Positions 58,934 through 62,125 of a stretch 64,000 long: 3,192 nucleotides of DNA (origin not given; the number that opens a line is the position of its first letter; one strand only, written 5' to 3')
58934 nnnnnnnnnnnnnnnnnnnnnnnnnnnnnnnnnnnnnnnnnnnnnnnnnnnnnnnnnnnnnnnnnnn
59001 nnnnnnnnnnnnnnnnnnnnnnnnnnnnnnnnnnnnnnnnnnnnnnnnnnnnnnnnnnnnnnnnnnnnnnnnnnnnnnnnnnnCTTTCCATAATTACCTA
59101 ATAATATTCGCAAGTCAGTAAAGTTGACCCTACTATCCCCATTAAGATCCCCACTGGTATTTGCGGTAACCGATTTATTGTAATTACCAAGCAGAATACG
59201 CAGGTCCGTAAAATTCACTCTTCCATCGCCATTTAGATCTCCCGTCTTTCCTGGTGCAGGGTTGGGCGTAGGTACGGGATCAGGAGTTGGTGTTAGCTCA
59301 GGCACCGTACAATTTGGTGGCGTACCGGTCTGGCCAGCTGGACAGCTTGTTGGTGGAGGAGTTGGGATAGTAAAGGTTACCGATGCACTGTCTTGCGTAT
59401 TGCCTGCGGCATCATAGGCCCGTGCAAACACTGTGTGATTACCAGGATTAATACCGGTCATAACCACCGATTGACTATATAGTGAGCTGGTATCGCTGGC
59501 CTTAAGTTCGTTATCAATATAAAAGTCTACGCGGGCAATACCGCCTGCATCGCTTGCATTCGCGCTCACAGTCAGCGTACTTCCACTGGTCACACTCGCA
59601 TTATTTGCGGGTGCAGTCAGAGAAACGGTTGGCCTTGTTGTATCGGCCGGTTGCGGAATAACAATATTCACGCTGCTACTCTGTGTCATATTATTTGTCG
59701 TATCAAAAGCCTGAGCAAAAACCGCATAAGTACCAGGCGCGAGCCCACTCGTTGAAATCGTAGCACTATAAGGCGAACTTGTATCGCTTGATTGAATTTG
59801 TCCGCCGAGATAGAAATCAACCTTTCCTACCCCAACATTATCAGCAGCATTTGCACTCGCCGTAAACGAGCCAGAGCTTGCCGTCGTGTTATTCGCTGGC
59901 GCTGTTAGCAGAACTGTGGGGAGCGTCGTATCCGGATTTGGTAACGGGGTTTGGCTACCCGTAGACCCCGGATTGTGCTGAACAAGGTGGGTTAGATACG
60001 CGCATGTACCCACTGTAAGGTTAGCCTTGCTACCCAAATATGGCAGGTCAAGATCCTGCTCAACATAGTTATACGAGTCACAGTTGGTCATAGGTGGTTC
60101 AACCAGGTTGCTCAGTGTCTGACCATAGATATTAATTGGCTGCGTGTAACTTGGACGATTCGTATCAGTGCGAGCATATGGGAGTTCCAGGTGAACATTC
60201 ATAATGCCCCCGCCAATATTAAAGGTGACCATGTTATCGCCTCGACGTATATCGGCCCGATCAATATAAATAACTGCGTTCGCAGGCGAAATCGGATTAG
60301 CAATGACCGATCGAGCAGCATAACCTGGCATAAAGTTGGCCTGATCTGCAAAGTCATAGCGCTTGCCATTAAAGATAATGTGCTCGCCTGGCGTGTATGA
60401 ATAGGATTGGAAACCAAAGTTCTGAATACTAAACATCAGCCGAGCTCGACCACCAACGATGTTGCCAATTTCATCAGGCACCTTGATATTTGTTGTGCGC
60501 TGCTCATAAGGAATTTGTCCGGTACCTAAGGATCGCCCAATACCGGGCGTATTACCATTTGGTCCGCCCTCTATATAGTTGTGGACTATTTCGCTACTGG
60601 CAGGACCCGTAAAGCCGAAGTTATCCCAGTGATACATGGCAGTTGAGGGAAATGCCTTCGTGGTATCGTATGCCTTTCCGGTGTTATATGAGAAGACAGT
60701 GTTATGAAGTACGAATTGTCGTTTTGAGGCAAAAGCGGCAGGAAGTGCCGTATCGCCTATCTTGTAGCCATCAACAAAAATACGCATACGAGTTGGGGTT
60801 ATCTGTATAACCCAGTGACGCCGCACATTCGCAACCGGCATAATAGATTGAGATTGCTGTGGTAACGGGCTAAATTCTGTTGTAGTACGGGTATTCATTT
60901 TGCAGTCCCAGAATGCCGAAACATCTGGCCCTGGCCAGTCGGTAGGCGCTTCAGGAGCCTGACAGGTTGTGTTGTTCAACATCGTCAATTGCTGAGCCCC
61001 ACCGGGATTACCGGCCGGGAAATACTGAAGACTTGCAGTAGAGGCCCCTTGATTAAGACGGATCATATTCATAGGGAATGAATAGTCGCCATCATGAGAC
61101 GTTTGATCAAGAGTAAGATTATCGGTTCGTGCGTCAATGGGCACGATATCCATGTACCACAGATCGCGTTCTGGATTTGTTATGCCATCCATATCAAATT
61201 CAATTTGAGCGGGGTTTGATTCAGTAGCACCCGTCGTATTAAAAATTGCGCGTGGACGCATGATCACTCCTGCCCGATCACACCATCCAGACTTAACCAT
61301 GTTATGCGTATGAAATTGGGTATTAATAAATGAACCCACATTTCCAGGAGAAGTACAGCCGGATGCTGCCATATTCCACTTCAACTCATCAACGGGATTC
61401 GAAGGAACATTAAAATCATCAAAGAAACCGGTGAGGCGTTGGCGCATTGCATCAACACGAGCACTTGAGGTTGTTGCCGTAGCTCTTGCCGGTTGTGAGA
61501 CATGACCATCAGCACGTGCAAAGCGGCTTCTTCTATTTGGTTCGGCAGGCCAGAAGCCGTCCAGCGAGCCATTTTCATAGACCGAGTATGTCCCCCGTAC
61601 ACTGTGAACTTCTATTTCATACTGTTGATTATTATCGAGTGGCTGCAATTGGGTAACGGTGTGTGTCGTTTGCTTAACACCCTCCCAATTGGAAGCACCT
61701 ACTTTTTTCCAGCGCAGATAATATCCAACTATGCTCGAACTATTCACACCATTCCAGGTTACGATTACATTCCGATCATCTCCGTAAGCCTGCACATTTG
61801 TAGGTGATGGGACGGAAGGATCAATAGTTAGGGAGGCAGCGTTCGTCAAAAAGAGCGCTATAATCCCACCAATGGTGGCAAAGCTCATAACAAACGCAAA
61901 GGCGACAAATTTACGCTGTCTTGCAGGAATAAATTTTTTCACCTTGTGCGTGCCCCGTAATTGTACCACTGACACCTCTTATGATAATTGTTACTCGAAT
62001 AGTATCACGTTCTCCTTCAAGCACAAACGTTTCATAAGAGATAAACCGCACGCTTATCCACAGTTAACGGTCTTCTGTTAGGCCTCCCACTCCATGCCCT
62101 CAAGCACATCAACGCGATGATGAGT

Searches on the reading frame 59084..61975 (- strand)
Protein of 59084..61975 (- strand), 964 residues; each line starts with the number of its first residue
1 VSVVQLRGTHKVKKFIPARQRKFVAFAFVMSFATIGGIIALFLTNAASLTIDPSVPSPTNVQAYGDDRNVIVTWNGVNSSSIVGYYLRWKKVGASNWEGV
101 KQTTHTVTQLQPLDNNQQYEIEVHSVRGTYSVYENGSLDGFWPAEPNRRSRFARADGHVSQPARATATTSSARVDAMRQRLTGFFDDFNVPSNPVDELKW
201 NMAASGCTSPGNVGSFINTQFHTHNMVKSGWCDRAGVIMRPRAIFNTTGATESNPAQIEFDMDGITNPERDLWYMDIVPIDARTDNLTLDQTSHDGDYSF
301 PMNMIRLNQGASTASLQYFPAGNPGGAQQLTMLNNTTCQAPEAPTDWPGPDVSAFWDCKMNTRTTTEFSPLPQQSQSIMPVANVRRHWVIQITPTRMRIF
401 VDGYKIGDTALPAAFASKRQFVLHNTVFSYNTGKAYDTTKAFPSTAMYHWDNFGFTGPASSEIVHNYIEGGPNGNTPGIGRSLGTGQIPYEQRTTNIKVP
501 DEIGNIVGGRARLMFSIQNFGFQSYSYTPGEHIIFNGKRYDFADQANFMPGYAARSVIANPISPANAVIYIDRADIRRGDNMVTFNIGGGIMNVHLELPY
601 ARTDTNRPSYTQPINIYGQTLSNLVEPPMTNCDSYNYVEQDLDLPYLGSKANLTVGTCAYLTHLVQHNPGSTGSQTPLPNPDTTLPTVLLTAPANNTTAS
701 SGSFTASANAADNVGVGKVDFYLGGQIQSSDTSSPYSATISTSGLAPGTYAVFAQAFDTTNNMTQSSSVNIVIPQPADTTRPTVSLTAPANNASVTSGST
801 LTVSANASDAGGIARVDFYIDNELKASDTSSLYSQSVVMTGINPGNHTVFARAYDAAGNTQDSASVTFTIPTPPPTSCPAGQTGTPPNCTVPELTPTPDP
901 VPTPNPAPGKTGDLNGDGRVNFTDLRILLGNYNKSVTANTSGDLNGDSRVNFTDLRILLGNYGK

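Call 5: search_protein_families(library=pfam, proteins=[window:59084-61975:-], max_evalue=0.01)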
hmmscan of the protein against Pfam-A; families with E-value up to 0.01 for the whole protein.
window:59084-61975:- (964 aa): 7 families
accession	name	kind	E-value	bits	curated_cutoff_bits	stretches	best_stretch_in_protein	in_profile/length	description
PF17957.7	Big_7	-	3.5e-32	111.3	24.1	2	782-849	1-68/70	Bacterial Ig domain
PF00404.24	Dockerin_1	-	2.4e-07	31.3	22.9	1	912-958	2-52/57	Dockerin type I domain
PF07495.19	Y_Y_Y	-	1.6e-05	25.1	26.6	0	820-870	17-64/65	Y_Y_Y domain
PF19077.6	Big_13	-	4.9e-05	24.2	27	1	839-870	69-100/102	Bacterial Ig-like domain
PF00041.27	fn3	-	8.9e-05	23.1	25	1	57-129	2-72/84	Fibronectin type III domain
PF01108.23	Tissue_fac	-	9.8e-05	22.6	27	1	39-106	6-74/107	Tissue factor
PF15418.12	DUF4625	-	0.00038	21.2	27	0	777-872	9-101/131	Domain of unknown function (DUF4625)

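Call 11: find_related_loci(query=window:59084-61975:-, collection=genome_contigs, flank=10000)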
Query window:59084-61975:- (964 aa) in genome_contigs; peptide patterns used: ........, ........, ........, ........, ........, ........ (x = any residue, [..] = any of these).
38 stretches matched a pattern; 5 encode a relative of the query (tblastn E <= 1e-3); 5 distinct loci.
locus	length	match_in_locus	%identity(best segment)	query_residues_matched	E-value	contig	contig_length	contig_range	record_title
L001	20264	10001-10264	41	782-870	1e-8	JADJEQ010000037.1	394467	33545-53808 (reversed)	MAG: Bacteroidales bacterium isolate Bjer_18-Q3-R1-45_BAT3C.220 tig00200360-10-3955740, whole genome shotgun sequence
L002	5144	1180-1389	42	702-868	3e-7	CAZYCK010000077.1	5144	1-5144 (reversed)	MAG TPA_asm: uncultured Thermoplasmatales archaeon isolate binchicken_co164_186 genome assembly, contig: NODE_8632_lengt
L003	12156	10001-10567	25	715-910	7e-6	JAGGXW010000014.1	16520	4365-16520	MAG: Thermoplasmata archaeon isolate AUK162 PB_MBMC_116_c_000000000023, whole genome shotgun sequence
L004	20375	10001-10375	30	738-870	2e-5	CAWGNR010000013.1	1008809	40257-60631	MAG: uncultured Chloroflexia bacterium isolate MFD05684.bin.1.47 genome assembly, contig: contig_29225, whole genome sho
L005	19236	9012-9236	29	798-874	7e-5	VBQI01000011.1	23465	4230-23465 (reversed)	MAG: Thermoplasmata archaeon isolate M10_bin2222 scaffold849, whole genome shotgun sequence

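Call 12: find_homologous_proteins(query=window:59084-61975:-, max_evalue=0.00001)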
Query window:59084-61975:- (964 aa): 134 proteins with E <= 0.00001 among 7745 candidates; the best 120 are listed.
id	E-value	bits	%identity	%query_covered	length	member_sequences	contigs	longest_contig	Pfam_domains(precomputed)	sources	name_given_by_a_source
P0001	0.0e+0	2219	100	100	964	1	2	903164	PF07495.20,PF00404.25,PF17957.8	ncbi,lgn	-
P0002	1.5e-287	975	48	99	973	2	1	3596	PF00404.25,PF17957.8,PF00041.28,PF19077.7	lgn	-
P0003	3.0e-277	941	47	99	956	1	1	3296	PF17957.8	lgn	-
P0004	4.1e-273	927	48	100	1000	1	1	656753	PF00404.25,PF17957.8,PF00041.28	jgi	jgi:hypothetical protein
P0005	8.0e-236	803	42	90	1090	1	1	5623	PF00404.25,PF17957.8,PF13750.13,PF00041.28,PF19077.7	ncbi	-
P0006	1.8e-227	776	43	99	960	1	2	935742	PF00404.25,PF17957.8,PF00041.28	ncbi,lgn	-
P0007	3.6e-225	768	43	79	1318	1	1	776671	PF17957.8,PF00041.28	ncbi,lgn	-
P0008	5.6e-225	768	40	80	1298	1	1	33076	PF00404.25,PF17957.8,PF06832.19,PF00041.28,PF19077.7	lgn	-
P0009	6.8e-221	754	43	97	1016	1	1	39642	PF17957.8,PF00041.28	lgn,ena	-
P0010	6.4e-215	734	40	89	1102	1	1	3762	PF17957.8,PF13750.13,PF00041.28,PF19077.7,PF16967.12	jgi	jgi:hypothetical protein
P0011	2.8e-213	729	40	80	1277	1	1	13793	PF07495.20,PF00404.25,PF17957.8,PF13750.13,PF00041.28,PF19077.7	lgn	-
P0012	9.2e-210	717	42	91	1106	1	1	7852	PF00404.25,PF17957.8,PF13750.13,PF00041.28,PF19077.7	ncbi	-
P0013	1.3e-206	707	42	90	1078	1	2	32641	PF17957.8,PF13750.13,PF06832.19,PF00041.28,PF19077.7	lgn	-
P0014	2.5e-204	699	41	75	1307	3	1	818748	PF00404.25,PF17957.8,PF00041.28,PF19077.7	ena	-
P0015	1.9e-199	683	39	90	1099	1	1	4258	PF17957.8,PF13750.13,PF00041.28,PF16967.12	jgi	jgi:Bacterial Ig domain/Fibronectin type III domain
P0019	1.5e-183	630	37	99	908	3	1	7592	PF00404.25,PF17957.8,PF00041.28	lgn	-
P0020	4.0e-179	616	41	76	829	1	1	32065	PF00404.25,PF17957.8,PF00041.28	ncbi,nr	ncbi:MAG: Ig-like domain-containing protein [Candidatus Saccharibacteria bacterium]|nr:Ig-like domai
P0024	2.1e-157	544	39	78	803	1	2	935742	PF00404.25,PF17957.8,PF00041.28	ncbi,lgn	-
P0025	3.2e-154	533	38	79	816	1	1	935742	PF00404.25,PF17957.8,PF00041.28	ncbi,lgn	-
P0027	7.3e-153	529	42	69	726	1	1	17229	PF00404.25,PF00041.28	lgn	-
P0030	4.7e-147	510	43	71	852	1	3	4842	PF07452.18,PF00404.25,PF00041.28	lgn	-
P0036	3.4e-140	487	42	64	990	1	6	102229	PF00404.25,PF00041.28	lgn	-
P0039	1.2e-136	475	38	78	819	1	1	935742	PF00404.25,PF17957.8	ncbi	-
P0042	5.1e-135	470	37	80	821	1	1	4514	PF00404.25,PF17957.8,PF00041.28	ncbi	-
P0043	1.2e-133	465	38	66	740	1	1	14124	PF00404.25,PF00041.28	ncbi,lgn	-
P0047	5.0e-130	453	37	64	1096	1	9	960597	PF00404.25,PF17957.8,PF00041.28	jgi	jgi:hypothetical protein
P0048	6.8e-130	453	38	65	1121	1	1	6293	PF00404.25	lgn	-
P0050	1.2e-129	452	41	62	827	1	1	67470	PF00404.25,PF00041.28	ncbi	-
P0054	1.4e-124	435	40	57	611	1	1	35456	PF00404.25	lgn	-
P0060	3.8e-113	397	35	66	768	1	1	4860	PF00404.25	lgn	-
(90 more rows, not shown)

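Call 15: find_encoding_contigs(protein=P0001, flank=10000, max_places=3)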
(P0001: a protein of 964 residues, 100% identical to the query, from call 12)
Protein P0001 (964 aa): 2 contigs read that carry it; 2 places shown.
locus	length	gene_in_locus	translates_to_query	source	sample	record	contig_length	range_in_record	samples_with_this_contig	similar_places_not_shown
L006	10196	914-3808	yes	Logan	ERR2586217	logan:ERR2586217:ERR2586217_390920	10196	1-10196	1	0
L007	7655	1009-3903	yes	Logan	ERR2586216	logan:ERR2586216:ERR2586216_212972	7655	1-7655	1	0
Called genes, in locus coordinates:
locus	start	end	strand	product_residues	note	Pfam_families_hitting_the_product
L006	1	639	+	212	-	?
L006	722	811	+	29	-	-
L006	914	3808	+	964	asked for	PF17957:Big_7, PF07495:Y_Y_Y (faint), PF17957:Big_7, PF00404:Dockerin_1 (weak)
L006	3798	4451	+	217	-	-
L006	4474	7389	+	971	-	-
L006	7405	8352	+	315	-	PF00963:Cohesin (weak)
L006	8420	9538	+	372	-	PF13439:Glyco_transf_4, PF13579:Glyco_trans_4_4 (weak), PF00534:Glycos_transf_1, PF13692:Glyco_trans_1_4, PF13524:Glyco_trans_1_2 (weak)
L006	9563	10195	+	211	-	?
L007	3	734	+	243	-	?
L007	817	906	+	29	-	-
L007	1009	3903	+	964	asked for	PF17957:Big_7, PF07495:Y_Y_Y (faint), PF17957:Big_7, PF00404:Dockerin_1 (weak)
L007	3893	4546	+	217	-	-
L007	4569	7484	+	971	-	-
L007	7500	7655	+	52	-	?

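Call 16: find_encoding_contigs(protein=P0025, flank=10000, max_places=3)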
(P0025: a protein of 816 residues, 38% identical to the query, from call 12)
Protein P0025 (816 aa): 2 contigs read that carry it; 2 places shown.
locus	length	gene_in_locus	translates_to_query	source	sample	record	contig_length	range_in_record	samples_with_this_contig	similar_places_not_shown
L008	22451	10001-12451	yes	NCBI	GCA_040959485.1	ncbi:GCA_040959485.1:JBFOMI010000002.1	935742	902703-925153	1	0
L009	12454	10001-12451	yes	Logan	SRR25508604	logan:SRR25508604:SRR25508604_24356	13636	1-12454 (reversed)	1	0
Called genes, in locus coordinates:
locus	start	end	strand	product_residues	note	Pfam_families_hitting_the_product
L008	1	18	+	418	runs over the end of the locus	-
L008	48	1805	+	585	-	-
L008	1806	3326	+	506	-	-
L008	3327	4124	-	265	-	PF17827:PrmC_N, PF05175:MTS, PF13847:Methyltransf_31 (weak)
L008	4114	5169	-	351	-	PF03462:PCRF, PF00472:RF-1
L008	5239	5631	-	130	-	PF01197:Ribosomal_L31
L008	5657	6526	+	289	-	-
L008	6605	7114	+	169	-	-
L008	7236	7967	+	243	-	PF00318:Ribosomal_S2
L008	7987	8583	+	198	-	PF00889:EF_TS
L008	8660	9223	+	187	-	PF01765:RRF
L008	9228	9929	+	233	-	PF01255:Prenyltransf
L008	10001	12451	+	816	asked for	PF00041:fn3, PF17957:Big_7, PF00404:Dockerin_1 (weak)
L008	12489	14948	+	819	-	PF17957:Big_7, PF00404:Dockerin_1 (weak)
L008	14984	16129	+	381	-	PF02163:Peptidase_M50, PF00595:PDZ (weak), PF04495:GRASP55_65 (faint), PF13180:PDZ_2, PF17820:PDZ_6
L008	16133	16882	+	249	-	PF02517:Rce1-like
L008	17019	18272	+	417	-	PF00587:tRNA-synt_2b, PF03129:HGTP_anticodon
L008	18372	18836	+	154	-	PF03449:GreA_GreB_N, PF01272:GreA_GreB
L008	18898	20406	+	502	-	PF01336:tRNA_anti-codon, PF00152:tRNA-synt_2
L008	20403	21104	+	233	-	PF01553:Acyltransferase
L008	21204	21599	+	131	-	PF01625:PMSR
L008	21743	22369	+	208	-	PF00702:Hydrolase, PF12710:HAD, PF13419:HAD_2, PF13242:Hydrolase_like (weak)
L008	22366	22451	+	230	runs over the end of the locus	PF20260:PUA_4, PF04452:Methyltrans_RNA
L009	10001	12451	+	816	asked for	PF00041:fn3, PF17957:Big_7, PF00404:Dockerin_1 (weak)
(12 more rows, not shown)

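Call 18: find_encoding_contigs(protein=P0006, flank=8000, max_places=1)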
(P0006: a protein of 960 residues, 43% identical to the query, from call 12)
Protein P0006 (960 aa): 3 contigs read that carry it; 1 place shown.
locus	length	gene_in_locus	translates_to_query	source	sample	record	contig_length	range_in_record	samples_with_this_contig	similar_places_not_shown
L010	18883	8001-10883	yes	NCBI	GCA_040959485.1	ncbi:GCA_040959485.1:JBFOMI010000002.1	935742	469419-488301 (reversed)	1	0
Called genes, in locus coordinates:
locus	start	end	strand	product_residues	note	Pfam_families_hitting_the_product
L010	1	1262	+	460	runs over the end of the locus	PF00932:LTD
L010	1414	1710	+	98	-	PF02367:TsaE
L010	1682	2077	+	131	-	PF00814:TsaD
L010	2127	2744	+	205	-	PF02698:DUF218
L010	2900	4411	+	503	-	PF12072:RNase_Y_N, PF22891:KH_PNO1_2nd (faint), PF00013:KH_1 (weak), PF01966:HD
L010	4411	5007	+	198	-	PF01928:CYTH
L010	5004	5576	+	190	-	-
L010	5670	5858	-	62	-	-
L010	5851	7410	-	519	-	PF03109:ABC1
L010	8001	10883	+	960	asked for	PF00041:fn3 (weak), PF17957:Big_7, PF00404:Dockerin_1 (weak)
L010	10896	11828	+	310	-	PF00963:Cohesin (weak)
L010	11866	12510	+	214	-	-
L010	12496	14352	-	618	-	PF00122:E1-E2_ATPase, PF00702:Hydrolase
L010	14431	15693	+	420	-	PF07690:MFS_1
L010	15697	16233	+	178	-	PF01988:VIT1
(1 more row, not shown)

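Call 19: find_encoding_contigs(protein=P0004, flank=8000, max_places=1)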
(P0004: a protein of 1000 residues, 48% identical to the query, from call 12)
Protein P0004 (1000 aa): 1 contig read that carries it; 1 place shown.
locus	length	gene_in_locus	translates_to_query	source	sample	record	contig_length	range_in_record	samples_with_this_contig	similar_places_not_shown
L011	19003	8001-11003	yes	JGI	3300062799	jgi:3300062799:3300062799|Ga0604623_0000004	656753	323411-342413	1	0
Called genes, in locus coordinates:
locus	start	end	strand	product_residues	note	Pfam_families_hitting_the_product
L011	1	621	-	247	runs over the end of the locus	-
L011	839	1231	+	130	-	PF01250:Ribosomal_S6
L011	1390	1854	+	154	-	PF00436:SSB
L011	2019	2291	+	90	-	-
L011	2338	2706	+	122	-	-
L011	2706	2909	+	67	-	PF01084:Ribosomal_S18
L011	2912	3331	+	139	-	PF00293:NUDIX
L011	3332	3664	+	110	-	-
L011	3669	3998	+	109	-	-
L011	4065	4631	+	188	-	PF08207:EFP_N, PF01132:EFP, PF09285:Elong-fact-P_C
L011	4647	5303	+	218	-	-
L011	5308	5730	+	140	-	-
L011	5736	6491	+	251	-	PF01479:S4, PF01728:FtsJ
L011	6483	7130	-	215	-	PF00027:cNMP_binding, PF13545:HTH_Crp_2, PF00325:Crp (faint)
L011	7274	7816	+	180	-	PF14470:bPH_3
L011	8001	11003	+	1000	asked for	PF00041:fn3 (weak), PF17957:Big_7, PF00404:Dockerin_1 (weak)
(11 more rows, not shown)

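Call 20: find_encoding_contigs(protein=P0009, flank=8000, max_places=1)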
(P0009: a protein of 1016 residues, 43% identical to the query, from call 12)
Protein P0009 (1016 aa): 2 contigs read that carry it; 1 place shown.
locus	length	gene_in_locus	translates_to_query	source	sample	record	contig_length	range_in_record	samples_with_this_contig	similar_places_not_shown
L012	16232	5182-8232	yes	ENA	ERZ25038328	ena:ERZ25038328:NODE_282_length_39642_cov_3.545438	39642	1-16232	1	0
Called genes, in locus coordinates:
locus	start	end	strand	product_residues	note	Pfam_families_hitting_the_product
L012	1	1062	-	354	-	?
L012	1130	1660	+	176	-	PF01245:Ribosomal_L19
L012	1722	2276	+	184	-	PF01351:RNase_HII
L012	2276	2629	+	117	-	PF08378:NERD (weak), PF02021:UPF0102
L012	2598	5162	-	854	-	PF17900:Peptidase_M1_N, PF01433:Peptidase_M1, PF11838:ERAP1_C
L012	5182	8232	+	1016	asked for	PF00041:fn3 (weak), PF17957:Big_7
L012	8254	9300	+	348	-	-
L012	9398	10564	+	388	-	PF08529:NusA_N, PF00575:S1 (weak), PF13184:KH_NusA_1st, PF26594:KH_NusA_2nd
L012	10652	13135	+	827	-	PF02861:Clp_N, PF02861:Clp_N, PF05621:TniB (weak), PF00004:AAA, PF17871:AAA_lid_9, PF07724:AAA_2, PF07728:AAA_5, PF10431:ClpB_D2-small, +9 more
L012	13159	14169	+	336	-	-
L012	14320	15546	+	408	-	PF13481:AAA_25, PF03796:DnaB_C, PF06745:ATPase, PF23442:DUF7125, PF00004:AAA (faint), PF06745:ATPase (weak), PF13541:ChlI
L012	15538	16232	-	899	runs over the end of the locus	PF00912:Transgly, PF00905:Transpeptidase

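Call 30: find_encoding_contigs(protein=P0024, flank=6000, max_places=1)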
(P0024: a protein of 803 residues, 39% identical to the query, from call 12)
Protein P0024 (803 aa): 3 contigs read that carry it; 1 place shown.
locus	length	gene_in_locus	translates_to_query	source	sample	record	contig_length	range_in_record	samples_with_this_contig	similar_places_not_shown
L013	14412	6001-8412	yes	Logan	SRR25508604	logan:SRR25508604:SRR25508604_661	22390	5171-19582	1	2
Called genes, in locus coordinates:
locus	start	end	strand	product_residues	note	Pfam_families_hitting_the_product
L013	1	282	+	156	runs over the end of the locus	PF00436:SSB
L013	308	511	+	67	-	PF01084:Ribosomal_S18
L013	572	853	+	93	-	-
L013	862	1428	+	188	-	PF08207:EFP_N, PF01132:EFP, PF09285:Elong-fact-P_C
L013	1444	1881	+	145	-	-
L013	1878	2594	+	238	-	PF01479:S4, PF01728:FtsJ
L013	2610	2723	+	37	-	-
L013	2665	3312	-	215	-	PF00027:cNMP_binding, PF13545:HTH_Crp_2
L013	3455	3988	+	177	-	PF14470:bPH_3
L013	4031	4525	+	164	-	-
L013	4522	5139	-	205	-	-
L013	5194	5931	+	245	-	PF00156:Pribosyltran (weak)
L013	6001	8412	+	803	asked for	PF00041:fn3 (weak), PF17957:Big_7, PF00404:Dockerin_1 (weak)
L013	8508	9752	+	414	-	-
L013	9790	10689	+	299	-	PF03009:GDPD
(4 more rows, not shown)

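Call 45: search_protein_families(library=ncbifam, proteins=[window:59084-61975:-], max_evalue=0.01)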
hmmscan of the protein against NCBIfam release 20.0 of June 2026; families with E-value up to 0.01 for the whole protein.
window:59084-61975:- (964 aa): 2 families
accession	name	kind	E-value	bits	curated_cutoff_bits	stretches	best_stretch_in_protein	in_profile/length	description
NF047441.1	Lepto_OmpL47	equivalog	5.3e-07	29.6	250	1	695-877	157-329/336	multi-beta-barrel domain surface protein OmpL47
NF047446.1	barrel_OmpL47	domain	6.4e-07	29.7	40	1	802-870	6-68/68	OmpL47-type beta-barrel domain-containing protein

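Call 48: predict_structure(alignment_id=A2)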
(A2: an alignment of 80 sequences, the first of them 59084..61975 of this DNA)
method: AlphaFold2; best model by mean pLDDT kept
length: 964 residues; sequences in the alignment: 80
mean_pLDDT: 88.7   pTM: 0.72
mean pLDDT of the five models: 88.7, 87.9, 87.2, 87.2, 86.9
residues with pLDDT >= 90: 694; 70-90: 160; 50-70: 58; < 50: 52
segments of 3 or more residues with pLDDT < 50: 1-13, 665-679, 889-907
pLDDT, mean of each block of 10 residues (from residue 1): 42 56 79 77 74 98 97 96 98 97 97 96 98 84 71 98 98 97 95 93 94 91 92 93 98 98 89 96 94 81 95 95 84 85 66 92 90 95 96 98 97 97 96 80 93 97 98 93 84 96 98 96 93 98 93 81 95 98 96 98 97 94 91 95 92 92 52 43 85 95 94 90 92 94 92 90 92 84 95 92 95 95 96 94 94 93 96 60 51 40 45 88 95 94 95 97 89
secondary structure, 60 per line:
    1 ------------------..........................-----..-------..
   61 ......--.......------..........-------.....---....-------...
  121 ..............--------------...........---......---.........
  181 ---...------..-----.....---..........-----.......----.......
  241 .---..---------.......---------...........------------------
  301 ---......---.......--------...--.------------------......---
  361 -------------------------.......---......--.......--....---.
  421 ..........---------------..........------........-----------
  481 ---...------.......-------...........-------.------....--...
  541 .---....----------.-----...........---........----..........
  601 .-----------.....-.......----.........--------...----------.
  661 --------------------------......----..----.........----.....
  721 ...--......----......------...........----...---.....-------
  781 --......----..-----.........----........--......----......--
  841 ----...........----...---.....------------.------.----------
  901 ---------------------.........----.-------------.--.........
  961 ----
elements in order (helices of 4 or more, strands of 3 or more residues): H19-44 E59-66 E69-75 E82-91 E99-103 E107-110 E118-134 E149-159 E163-168 H172-180 E184-186 E200-204 E208-217 E223-229 E234-241 E256-262 E272-279 E304-309 E313-319 E328-330 E352-354 E386-392 E396-401 E404-410 H413-416 E420-430 E446-455 E462-469 E493-499 E510-517 E532-535 E538-541 H545-548 E565-572 E579-586 E591-601 H613-617 H619-625 H631-638 E687-692 E703-711 E716-723 E726-731 E736-741 E748-758 E763-765 E769-773 E783-788 E800-808 E813-820 E823-828 E833-838 E845-855 E860-862 E866-870 H922-930 H952-960
